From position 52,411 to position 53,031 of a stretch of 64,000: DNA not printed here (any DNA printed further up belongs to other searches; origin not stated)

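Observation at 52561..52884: Cys-rich 107-aa ORF embedded between rpsG and fusA in the str operon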

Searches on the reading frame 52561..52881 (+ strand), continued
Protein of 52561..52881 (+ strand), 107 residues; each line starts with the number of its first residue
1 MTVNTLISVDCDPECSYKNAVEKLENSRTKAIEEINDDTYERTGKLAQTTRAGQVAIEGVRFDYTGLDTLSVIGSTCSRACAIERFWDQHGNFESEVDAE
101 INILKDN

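Call 63: list_cluster_members(proteins=[P0001, P0004, P0005, P0006, P0007, P0008, P0009, P0010, P0011, P0012])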
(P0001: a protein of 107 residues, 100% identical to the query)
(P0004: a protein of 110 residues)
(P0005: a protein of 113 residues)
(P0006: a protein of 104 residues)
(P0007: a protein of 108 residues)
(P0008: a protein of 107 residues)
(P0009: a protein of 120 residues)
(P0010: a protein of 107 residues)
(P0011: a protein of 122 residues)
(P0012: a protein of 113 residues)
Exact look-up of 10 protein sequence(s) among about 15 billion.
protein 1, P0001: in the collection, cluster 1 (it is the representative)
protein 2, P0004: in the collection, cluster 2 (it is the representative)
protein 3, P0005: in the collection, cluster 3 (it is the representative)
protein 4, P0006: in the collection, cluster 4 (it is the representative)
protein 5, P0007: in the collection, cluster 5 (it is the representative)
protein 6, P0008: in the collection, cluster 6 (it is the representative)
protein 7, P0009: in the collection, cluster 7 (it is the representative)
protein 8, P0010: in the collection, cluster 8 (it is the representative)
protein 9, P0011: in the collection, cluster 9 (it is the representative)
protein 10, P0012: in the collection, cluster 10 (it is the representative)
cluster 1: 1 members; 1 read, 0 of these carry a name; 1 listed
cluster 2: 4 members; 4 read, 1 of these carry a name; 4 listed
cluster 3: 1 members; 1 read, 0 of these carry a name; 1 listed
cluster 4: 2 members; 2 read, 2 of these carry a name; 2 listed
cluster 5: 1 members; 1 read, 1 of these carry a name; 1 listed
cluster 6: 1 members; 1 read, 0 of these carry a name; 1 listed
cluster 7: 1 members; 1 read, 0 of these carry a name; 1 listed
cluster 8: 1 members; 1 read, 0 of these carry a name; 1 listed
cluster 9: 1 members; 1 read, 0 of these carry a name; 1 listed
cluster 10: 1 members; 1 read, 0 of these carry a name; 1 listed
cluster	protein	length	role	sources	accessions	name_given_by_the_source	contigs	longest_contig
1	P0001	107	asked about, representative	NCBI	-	-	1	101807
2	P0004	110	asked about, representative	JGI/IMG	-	hypothetical protein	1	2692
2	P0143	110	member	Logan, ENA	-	-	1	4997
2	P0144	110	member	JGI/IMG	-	-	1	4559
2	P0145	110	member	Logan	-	-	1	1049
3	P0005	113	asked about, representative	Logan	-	-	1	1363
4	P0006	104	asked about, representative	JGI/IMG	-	hypothetical protein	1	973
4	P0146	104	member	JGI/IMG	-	hypothetical protein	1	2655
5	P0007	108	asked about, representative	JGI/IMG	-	hypothetical protein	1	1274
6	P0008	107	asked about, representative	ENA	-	-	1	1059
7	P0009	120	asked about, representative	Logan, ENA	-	-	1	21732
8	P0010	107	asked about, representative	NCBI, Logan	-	-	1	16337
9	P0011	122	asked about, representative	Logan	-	-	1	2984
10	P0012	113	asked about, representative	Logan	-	-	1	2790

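Call 66: fold_search(model_id=the predicted structure, library=viral)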
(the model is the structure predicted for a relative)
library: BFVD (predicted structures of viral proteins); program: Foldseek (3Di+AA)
matches with E <= 10: 99; with E <= 0.001: 0
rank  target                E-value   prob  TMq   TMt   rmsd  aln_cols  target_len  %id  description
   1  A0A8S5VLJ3            1.9e+00  0.16  0.35  0.22  13.9        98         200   18  (no name in the UniProt tables at hand)
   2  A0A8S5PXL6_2          2.6e+00  0.14  0.34  0.07  12.8        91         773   14  Uncharacterized protein [Myoviridae sp. ctgsk7]
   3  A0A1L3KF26            2.6e+00  0.06  0.23  0.06  13.7       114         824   19  (no name in the UniProt tables at hand)
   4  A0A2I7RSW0            2.9e+00  0.33  0.37  0.51   4.7        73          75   18  (no name in the UniProt tables at hand)
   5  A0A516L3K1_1          3.3e+00  0.14  0.33  0.04  10.5        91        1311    9  (no name in the UniProt tables at hand)
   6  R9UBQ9                3.3e+00  0.13  0.38  0.39  16.7       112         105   13  (no name in the UniProt tables at hand)
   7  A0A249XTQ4            3.3e+00  0.07  0.24  0.15   9.7        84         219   12  Uncharacterized protein [Mycobacterium phage Phabba]
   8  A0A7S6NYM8            3.5e+00  0.11  0.28  0.11  10.8        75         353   17  Uncharacterized protein [Bathycoccus sp. RCC716 virus 2]
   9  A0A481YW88            3.9e+00  0.10  0.34  0.23  10.6        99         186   12  Uncharacterized protein [Marseillevirus LCMAC103]
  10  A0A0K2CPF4            3.9e+00  0.07  0.26  0.27  11.2        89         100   15  Uncharacterized protein [Brevibacillus phage SecTim467]
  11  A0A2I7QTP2            3.9e+00  0.06  0.27  0.27  13.3       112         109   15  (no name in the UniProt tables at hand)
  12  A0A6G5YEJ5            3.9e+00  0.06  0.28  0.15  18.2       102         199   17  (no name in the UniProt tables at hand)
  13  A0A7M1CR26            4.1e+00  0.07  0.29  0.27  10.4       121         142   15  (no name in the UniProt tables at hand)
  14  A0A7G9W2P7            4.3e+00  0.18  0.46  0.42   7.7        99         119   13  (no name in the UniProt tables at hand)
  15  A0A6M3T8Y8            4.6e+00  0.13  0.34  0.41   8.4        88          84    9  Putative DNA polymerase [Pseudomonas phage MR4]
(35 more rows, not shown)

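Call 70: find_encoding_contigs(protein=P0009, flank=6000, max_places=2)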
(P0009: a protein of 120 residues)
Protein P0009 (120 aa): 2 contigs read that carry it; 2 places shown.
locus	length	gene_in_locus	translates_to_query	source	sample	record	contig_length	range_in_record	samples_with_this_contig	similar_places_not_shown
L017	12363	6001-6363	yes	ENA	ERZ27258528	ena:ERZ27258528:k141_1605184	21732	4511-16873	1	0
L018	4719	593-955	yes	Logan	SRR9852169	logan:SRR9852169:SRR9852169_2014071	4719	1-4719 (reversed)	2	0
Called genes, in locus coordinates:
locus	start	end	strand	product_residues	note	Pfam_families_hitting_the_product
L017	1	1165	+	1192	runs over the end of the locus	PF04563:RNA_pol_Rpb2_1, PF04561:RNA_pol_Rpb2_2, PF04565:RNA_pol_Rpb2_3, PF10385:RNA_pol_Rpb2_45, PF00562:RNA_pol_Rpb2_6, PF04560:RNA_pol_Rpb2_7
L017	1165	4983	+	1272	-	PF04997:RNA_pol_Rpb1_1, PF00623:RNA_pol_Rpb1_2, PF04983:RNA_pol_Rpb1_3, PF05000:RNA_pol_Rpb1_4 (faint), PF04998:RNA_pol_Rpb1_5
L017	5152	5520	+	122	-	PF00164:Ribosom_S12_S23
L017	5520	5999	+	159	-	PF00177:Ribosomal_S7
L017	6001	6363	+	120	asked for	-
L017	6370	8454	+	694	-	PF00009:GTP_EFTU, PF03144:GTP_EFTU_D2, PF22042:EF-G_D2, PF14492:EFG_III, PF16658:RF3_C (weak), PF03764:EFG_IV, PF00679:EFG_C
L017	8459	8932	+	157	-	-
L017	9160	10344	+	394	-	PF00009:GTP_EFTU, PF03144:GTP_EFTU_D2, PF03143:GTP_EFTU_D3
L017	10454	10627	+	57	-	-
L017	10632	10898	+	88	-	-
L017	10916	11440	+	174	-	PF13328:HD_4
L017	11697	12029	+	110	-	PF00338:Ribosomal_S10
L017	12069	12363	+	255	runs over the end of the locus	-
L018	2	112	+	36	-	?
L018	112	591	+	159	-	PF00177:Ribosomal_S7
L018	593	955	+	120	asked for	-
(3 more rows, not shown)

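Call 71: search_dna_similar(query=window:52561-52881:+, collection=phages, mode=protein, max_evalue=1)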
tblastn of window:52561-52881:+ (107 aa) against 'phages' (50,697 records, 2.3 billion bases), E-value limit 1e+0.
No match.

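Call 72: search_dna_similar(query=window:52561-52881:+, collection=plasmids, mode=protein, max_evalue=1)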
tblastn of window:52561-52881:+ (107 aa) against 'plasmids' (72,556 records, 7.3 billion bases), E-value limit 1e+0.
Records with a match: 1; places in all: 1; records where one place covers at least 80% of the query: 0.
Best place of each record, by identity: <60% 1.
By first word of the organism name: Halogeometricum 1.
By predicted mobility (MOB-suite, as given by PLSDB): non-mobilizable 1.
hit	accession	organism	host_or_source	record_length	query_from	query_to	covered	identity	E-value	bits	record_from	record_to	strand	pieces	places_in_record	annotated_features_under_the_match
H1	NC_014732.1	Halogeometricum borinquense DSM 11551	-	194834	24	93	65%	31.4%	7e-1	35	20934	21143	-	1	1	glycosyltransferase family 2 protein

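Call 73: search_protein_families(library=phrogs, proteins=[window:52561-52881:+, P0010, P0016, P0020], max_evalue=0.1)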
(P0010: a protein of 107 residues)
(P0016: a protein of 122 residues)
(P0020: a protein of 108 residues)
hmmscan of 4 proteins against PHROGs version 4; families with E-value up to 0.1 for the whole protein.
window:52561-52881:+ (107 aa): 1 family
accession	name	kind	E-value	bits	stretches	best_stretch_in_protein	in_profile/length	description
phrog_25710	-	unknown function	0.091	12.4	1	24-70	248-296/421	-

P0010 (107 aa): 0 families

P0016 (122 aa): 1 family
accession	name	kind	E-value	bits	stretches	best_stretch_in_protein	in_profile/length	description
phrog_34534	-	unknown function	0.05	14.6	1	25-35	18-28/35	-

P0020 (108 aa): 1 family
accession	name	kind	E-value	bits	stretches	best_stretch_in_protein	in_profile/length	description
phrog_26386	-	unknown function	0.064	14.5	1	30-93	18-78/93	-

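Call 74: search_protein_families(library=padloc, proteins=[window:52561-52881:+, P0010, P0016, P0020], max_evalue=0.1)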
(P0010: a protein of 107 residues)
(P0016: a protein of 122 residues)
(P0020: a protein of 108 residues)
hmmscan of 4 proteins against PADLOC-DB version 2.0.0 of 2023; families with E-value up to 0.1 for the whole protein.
window:52561-52881:+ (107 aa): 0 families

P0010 (107 aa): 0 families

P0016 (122 aa): 0 families

P0020 (108 aa): 0 families

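Call 88: find_encoding_contigs(protein=P0015, flank=5000, max_places=2)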
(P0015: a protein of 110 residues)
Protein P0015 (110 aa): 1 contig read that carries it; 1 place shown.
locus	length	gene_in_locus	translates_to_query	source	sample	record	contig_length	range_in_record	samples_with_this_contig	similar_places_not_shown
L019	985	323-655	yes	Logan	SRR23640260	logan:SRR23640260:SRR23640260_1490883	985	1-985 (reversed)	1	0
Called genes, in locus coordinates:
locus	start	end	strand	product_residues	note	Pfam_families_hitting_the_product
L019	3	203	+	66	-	?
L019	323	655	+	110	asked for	-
